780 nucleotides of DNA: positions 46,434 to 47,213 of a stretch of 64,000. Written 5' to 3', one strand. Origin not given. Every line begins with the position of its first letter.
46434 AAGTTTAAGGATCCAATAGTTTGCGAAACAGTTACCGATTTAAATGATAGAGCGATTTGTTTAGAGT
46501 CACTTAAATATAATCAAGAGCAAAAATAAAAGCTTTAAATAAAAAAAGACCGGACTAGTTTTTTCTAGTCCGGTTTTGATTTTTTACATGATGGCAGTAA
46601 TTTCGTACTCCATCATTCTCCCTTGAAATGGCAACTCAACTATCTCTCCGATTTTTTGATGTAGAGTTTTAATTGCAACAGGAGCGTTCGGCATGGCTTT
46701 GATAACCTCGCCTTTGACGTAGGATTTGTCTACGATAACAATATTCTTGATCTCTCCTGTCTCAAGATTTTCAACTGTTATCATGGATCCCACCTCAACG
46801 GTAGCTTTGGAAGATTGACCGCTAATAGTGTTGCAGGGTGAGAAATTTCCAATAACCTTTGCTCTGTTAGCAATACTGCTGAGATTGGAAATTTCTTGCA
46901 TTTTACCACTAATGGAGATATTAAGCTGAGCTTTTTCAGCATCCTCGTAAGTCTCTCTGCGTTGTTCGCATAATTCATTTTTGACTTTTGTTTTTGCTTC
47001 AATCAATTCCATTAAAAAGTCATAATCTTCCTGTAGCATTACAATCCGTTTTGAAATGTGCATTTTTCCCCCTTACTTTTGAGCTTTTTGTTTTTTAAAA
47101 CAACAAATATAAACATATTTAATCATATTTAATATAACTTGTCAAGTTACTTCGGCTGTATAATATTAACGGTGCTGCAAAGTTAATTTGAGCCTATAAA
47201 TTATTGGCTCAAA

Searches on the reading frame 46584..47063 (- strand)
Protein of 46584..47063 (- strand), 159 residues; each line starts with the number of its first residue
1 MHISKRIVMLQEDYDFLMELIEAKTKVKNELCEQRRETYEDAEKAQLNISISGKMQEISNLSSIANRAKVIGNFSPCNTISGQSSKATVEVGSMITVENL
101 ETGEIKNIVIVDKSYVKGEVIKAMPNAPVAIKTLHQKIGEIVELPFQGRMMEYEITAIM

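Call 105: search_protein_families(library=pfam, proteins=[window:46584-47063:-], max_evalue=0.001)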
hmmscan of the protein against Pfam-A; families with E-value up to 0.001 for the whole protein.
window:46584-47063:- (159 aa): 1 family
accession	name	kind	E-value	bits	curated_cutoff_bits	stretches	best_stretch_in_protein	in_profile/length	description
PF01272.25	GreA_GreB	-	5.6e-07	29.9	26.9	1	86-158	3-75/77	Transcription elongation factor, GreA/GreB, C-term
